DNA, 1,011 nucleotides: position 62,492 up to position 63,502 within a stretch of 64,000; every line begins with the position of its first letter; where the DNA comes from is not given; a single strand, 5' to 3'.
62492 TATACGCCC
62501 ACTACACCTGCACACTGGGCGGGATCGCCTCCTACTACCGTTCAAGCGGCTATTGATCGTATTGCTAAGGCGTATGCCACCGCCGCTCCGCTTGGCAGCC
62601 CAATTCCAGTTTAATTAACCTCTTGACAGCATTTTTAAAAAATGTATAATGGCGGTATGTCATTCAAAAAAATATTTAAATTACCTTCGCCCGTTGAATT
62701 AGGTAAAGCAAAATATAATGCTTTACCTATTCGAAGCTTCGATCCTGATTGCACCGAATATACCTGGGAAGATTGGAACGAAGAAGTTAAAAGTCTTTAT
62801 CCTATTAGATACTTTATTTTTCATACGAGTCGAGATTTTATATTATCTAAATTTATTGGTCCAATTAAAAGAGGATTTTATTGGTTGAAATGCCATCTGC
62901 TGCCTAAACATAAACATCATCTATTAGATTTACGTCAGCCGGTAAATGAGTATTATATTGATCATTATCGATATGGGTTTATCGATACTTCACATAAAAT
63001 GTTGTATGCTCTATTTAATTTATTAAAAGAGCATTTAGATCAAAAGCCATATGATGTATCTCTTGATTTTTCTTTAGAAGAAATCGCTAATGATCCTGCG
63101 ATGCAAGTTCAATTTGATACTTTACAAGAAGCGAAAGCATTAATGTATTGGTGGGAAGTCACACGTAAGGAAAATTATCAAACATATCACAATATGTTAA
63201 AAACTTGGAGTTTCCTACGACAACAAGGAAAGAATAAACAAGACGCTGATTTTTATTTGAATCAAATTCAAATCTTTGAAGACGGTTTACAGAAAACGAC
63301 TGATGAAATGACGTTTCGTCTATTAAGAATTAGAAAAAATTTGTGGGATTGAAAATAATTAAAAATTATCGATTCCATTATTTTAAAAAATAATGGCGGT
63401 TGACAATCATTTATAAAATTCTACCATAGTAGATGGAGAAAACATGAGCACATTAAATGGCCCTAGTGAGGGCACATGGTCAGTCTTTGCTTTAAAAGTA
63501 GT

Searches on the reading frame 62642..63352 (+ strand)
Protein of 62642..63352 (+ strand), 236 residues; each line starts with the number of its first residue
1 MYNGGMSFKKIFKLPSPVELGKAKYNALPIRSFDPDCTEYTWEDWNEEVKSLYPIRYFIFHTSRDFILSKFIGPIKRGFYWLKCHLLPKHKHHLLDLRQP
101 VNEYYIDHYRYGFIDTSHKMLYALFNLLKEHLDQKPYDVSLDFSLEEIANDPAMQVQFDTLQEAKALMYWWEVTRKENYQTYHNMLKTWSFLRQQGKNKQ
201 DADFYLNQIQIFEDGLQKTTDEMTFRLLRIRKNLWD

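Call 17: search_protein_families(library=phrogs, proteins=[window:62642-63352:+], max_evalue=0.01)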
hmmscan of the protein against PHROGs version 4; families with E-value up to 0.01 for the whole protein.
window:62642-63352:+ (236 aa): 0 families

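Call 44: find_encoding_contigs(protein=window:62642-63352:+, flank=10000, max_places=2)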
Protein window:62642-63352:+ (236 aa): 8 contigs read that carry it; 2 places shown.
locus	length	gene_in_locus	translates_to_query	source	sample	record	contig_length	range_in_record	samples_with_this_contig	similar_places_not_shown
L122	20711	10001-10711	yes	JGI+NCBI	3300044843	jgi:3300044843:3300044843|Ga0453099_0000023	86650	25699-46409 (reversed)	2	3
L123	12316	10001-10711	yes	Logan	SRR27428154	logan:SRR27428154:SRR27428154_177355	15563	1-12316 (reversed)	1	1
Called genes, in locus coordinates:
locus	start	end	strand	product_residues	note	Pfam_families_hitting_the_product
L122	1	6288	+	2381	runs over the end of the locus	-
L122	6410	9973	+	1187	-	-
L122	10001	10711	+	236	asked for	-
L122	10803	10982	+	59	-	-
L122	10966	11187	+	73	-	-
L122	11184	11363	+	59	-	-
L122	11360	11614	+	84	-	-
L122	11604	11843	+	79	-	-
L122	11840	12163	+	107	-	-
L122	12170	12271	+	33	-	-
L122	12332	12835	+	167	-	-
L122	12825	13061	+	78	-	-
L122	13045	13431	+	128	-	-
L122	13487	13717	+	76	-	-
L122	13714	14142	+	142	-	-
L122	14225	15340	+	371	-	PF13439:Glyco_transf_4 (faint)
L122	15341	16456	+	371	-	PF14311:DUF4379 (faint)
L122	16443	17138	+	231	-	PF07021:MetW, PF13489:Methyltransf_23, PF13649:Methyltransf_25, PF13847:Methyltransf_31 (weak), PF08241:Methyltransf_11, PF08242:Methyltransf_12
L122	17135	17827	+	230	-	PF00535:Glycos_transf_2, PF10111:Glyco_tranf_2_2 (faint)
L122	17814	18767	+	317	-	PF14311:DUF4379 (faint)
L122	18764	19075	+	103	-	-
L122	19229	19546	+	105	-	-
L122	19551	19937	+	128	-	-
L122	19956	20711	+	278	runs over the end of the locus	PF01149:Fapy_DNA_glyco, PF06831:H2TH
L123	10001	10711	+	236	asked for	-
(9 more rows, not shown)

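Call 46: find_encoding_contigs(protein=L122:19551-19937:+, flank=10000, max_places=1)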
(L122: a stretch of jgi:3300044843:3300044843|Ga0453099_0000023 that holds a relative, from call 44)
Protein L122:19551-19937:+ (128 aa): 4 contigs read that carry it; 1 place shown.
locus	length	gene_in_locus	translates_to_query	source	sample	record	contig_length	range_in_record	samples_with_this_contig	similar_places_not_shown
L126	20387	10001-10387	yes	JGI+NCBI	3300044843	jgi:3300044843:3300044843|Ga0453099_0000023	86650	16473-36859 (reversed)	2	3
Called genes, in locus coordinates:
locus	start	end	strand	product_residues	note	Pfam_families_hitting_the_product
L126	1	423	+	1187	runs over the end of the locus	-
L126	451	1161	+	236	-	-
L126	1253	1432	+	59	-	-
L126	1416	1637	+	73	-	-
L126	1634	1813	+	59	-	-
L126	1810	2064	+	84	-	-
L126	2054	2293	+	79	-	-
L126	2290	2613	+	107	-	-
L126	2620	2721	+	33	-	-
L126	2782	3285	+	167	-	-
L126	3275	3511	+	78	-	-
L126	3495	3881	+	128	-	-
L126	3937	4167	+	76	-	-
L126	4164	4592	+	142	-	-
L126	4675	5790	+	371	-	PF13439:Glyco_transf_4 (faint)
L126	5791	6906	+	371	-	PF14311:DUF4379 (faint)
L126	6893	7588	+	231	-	PF07021:MetW, PF13489:Methyltransf_23, PF13649:Methyltransf_25, PF13847:Methyltransf_31 (weak), PF08241:Methyltransf_11, PF08242:Methyltransf_12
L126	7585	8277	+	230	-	PF00535:Glycos_transf_2, PF10111:Glyco_tranf_2_2 (faint)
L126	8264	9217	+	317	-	PF14311:DUF4379 (faint)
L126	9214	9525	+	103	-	-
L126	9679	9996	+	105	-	-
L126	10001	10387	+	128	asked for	-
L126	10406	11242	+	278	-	PF01149:Fapy_DNA_glyco, PF06831:H2TH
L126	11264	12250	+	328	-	-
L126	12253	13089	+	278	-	PF00535:Glycos_transf_2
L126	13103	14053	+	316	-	PF01073:3Beta_HSD, PF01370:Epimerase, PF02719:Polysacc_synt_2, PF04321:RmlD_sub_bind, PF16363:GDP_Man_Dehyd, PF07993:NAD_binding_4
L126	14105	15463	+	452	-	PF00091:Tubulin, PF22453:TubZ-like_C (weak)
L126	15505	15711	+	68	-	-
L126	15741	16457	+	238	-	PF01183:Glyco_hydro_25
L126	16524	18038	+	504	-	PF04851:ResIII, PF00270:DEAD (faint), PF00271:Helicase_C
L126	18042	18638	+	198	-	-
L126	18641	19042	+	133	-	-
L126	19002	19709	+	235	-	PF01695:IstB_IS21 (weak), PF00004:AAA (faint)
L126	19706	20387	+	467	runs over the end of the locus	PF03796:DnaB_C, PF13481:AAA_25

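Call 47: find_encoding_contigs(protein=L126:19002-19709:+, flank=10000, max_places=1)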
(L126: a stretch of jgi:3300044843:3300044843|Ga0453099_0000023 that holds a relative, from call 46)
Protein L126:19002-19709:+ (235 aa): 14 contigs read that carry it; 1 place shown.
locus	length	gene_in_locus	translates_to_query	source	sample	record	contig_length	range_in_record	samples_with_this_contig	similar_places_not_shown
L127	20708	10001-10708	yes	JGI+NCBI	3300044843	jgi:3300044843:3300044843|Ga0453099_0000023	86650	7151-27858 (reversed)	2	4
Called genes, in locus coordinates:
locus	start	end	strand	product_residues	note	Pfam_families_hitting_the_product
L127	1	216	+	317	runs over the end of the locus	PF14311:DUF4379 (faint)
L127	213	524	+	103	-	-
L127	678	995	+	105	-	-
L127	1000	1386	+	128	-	-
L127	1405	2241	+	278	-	PF01149:Fapy_DNA_glyco, PF06831:H2TH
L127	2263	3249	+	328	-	-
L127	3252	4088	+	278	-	PF00535:Glycos_transf_2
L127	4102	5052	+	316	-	PF01073:3Beta_HSD, PF01370:Epimerase, PF02719:Polysacc_synt_2, PF04321:RmlD_sub_bind, PF16363:GDP_Man_Dehyd, PF07993:NAD_binding_4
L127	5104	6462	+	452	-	PF00091:Tubulin, PF22453:TubZ-like_C (weak)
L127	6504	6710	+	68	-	-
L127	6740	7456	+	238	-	PF01183:Glyco_hydro_25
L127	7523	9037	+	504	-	PF04851:ResIII, PF00270:DEAD (faint), PF00271:Helicase_C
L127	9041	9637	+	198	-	-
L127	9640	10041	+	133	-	-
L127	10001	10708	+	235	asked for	PF01695:IstB_IS21 (weak), PF00004:AAA (faint)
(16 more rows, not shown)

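Call 51: search_protein_families(library=phrogs, proteins=[L122:15341-16456:+, L122:17814-18767:+, L122:14225-15340:+, L122:17135-17827:+, L122:16443-17138:+], max_evalue=0.001)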
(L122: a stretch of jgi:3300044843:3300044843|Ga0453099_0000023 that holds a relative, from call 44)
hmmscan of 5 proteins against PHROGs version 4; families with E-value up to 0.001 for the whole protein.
L122:15341-16456:+ (371 aa): 3 families
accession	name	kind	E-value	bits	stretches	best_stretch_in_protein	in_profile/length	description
phrog_559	-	DNA, RNA and nucleotide metabolism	8.3e-37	128.2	1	13-301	134-429/607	HNH endonuclease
phrog_681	-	DNA, RNA and nucleotide metabolism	4.4e-19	69.5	2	9-118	311-428/576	endonuclease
phrog_27771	-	unknown function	4.9e-08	33.1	1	203-276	458-531/549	-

L122:17814-18767:+ (317 aa): 7 families
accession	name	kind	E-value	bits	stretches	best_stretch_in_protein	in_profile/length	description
phrog_559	-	DNA, RNA and nucleotide metabolism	4e-38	132.6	2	16-234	188-408/607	HNH endonuclease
phrog_681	-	DNA, RNA and nucleotide metabolism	4.1e-21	76.2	2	32-128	326-430/576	endonuclease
phrog_34504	-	unknown function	8.8e-09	35.9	1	142-223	291-366/386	-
phrog_9084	-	DNA, RNA and nucleotide metabolism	7.2e-08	33.7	1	89-239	44-167/187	homing endonuclease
phrog_7140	-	DNA, RNA and nucleotide metabolism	7.2e-08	32.6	1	173-269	166-260/423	intron encoded nuclease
phrog_19778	-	unknown function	1.9e-07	31.5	1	147-237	273-357/362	-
phrog_27771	-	unknown function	4.9e-07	29.8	1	148-229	456-531/549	-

L122:14225-15340:+ (371 aa): 1 family
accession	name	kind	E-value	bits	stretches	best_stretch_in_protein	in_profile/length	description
phrog_2170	-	moron, auxiliary metabolic gene and host takeover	3.2e-29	103.1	1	12-369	15-368/374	glycosyltransferase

L122:17135-17827:+ (230 aa): 2 families
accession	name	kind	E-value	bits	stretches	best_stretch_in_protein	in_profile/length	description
phrog_841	-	moron, auxiliary metabolic gene and host takeover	3.2e-07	31.2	1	2-87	3-97/309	GtrB-like O-antigen conversion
phrog_29879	-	moron, auxiliary metabolic gene and host takeover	8.9e-05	23.1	0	161-209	147-193/239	galactosyl transferase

L122:16443-17138:+ (231 aa): 2 families
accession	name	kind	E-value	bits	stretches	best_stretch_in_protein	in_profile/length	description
phrog_27380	-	other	1.4e-05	25.8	1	17-146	82-204/285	methyltransferase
phrog_4752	-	other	7.5e-05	23.1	1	23-119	49-151/241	tRNA methyltransferase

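Call 53: find_related_loci(query=L122:14225-15340:+, collection=viral_contigs, flank=2500)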
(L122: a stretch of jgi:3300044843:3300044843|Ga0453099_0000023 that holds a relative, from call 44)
Query L122:14225-15340:+ (371 aa) in viral_contigs; peptide patterns used: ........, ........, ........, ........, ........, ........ (x = any residue, [..] = any of these).
31 stretches matched a pattern; 27 encode a relative of the query (tblastn E <= 1e-3); 27 distinct loci.
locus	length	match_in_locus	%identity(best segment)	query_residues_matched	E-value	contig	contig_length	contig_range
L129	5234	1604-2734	77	1-370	0e+0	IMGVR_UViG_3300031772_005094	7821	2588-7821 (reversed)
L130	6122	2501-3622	76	1-371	0e+0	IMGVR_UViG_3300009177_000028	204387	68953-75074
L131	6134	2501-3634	75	1-371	0e+0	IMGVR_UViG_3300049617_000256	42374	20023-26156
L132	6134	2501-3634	75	1-371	0e+0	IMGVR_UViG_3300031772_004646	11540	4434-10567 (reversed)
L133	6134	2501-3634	72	1-371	0e+0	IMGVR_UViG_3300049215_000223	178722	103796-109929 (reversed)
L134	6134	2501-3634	72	1-371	0e+0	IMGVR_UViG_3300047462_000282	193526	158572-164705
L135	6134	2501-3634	70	1-371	0e+0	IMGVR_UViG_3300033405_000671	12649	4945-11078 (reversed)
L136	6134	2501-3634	70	1-371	0e+0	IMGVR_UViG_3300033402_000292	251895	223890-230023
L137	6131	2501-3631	71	1-370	0e+0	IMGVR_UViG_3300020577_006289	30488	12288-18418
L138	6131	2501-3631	71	1-370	0e+0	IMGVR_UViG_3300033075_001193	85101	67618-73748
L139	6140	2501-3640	70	1-371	0e+0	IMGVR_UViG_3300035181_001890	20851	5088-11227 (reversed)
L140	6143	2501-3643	71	1-371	0e+0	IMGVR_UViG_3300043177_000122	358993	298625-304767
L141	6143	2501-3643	71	1-371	0e+0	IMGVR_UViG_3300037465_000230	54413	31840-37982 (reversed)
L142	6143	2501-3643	70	1-371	0e+0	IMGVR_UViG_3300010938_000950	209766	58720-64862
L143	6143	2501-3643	69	1-371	0e+0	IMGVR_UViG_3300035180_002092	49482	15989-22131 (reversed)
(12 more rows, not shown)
